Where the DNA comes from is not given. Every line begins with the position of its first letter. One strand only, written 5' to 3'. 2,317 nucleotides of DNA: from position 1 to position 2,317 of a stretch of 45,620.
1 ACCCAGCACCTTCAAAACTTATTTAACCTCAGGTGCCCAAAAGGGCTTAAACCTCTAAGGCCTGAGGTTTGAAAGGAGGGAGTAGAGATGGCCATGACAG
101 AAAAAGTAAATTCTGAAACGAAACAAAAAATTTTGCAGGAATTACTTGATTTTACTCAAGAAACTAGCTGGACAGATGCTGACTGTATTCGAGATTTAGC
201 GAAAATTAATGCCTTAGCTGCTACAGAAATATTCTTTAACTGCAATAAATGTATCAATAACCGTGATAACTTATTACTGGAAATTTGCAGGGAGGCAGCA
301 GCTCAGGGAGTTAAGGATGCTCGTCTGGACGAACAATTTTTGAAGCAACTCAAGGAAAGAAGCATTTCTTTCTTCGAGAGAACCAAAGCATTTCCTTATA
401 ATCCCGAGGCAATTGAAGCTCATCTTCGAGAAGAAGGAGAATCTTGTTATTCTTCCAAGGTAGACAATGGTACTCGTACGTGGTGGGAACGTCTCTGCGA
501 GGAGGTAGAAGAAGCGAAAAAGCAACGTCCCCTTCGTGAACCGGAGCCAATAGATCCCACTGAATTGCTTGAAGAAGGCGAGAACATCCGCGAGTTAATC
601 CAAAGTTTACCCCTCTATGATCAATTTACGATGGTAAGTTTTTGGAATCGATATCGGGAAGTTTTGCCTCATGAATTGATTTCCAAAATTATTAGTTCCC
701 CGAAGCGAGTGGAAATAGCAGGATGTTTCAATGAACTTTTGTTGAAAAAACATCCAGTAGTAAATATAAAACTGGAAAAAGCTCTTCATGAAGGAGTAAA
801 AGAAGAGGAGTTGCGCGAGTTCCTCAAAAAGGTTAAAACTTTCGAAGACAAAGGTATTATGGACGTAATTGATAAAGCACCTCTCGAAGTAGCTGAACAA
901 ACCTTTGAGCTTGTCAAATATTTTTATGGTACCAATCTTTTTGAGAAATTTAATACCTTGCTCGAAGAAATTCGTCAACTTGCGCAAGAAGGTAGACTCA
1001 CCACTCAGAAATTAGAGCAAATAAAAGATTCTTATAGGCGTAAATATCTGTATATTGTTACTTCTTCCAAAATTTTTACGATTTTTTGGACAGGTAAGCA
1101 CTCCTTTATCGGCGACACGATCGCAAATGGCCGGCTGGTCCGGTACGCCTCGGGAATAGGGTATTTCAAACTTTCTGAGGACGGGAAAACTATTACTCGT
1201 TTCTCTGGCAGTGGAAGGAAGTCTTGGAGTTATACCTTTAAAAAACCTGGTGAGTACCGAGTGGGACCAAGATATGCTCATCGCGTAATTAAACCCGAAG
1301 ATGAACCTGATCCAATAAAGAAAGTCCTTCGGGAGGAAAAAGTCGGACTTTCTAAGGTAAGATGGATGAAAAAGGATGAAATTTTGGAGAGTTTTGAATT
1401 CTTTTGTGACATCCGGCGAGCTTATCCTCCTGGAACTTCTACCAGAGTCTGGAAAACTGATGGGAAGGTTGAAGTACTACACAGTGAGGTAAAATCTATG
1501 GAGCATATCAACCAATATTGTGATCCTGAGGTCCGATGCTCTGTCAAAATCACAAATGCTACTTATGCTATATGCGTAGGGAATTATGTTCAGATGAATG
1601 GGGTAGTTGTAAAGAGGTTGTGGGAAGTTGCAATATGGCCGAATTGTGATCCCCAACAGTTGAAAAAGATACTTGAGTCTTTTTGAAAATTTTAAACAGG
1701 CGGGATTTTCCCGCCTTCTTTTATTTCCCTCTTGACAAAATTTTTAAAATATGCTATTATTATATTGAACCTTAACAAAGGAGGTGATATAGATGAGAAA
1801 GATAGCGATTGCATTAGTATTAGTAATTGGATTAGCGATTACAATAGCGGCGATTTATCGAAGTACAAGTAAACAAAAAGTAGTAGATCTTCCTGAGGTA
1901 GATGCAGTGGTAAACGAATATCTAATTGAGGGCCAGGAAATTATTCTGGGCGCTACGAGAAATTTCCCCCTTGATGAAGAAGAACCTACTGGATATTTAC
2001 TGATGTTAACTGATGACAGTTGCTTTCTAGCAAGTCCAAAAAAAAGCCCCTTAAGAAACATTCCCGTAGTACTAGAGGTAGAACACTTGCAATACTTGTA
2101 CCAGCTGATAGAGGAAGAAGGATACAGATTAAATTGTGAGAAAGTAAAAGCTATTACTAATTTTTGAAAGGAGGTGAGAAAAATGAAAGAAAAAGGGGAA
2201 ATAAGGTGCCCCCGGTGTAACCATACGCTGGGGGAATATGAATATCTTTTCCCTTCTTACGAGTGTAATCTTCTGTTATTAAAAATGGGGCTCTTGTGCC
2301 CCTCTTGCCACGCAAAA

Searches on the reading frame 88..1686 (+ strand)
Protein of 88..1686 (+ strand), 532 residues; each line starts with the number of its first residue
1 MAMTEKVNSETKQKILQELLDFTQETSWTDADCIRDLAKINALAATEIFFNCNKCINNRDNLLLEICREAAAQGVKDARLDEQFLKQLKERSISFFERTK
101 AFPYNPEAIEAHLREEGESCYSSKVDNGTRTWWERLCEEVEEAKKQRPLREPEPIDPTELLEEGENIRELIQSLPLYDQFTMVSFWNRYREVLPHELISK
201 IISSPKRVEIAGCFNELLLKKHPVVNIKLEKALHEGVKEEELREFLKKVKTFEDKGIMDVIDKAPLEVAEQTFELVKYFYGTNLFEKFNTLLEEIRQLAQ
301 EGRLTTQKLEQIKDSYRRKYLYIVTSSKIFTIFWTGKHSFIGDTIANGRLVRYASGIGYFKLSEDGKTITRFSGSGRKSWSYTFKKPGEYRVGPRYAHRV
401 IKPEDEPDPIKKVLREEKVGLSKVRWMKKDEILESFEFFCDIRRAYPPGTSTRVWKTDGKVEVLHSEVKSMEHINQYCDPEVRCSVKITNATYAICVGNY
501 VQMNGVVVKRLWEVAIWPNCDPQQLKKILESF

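Call 3: search_protein_families(library=pfam, proteins=[window:88-1686:+], max_evalue=1)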
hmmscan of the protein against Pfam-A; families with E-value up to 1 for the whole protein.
window:88-1686:+ (532 aa): 1 family
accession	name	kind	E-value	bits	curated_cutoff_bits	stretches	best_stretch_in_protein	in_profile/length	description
PF22885.1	DUF7020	-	0.12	13.1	25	0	79-202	9-80/131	Domain of unknown function (DUF7020)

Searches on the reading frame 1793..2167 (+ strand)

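Call 3: search_protein_families(library=pfam, proteins=[window:1793-2167:+], max_evalue=1)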
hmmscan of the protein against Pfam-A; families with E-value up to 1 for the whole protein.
window:1793-2167:+ (124 aa): 1 family
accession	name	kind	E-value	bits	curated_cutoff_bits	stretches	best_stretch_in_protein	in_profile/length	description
PF20684.3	Fung_rhodopsin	-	0.11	12.4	27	1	2-31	170-199/237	Fungal rhodopsin domain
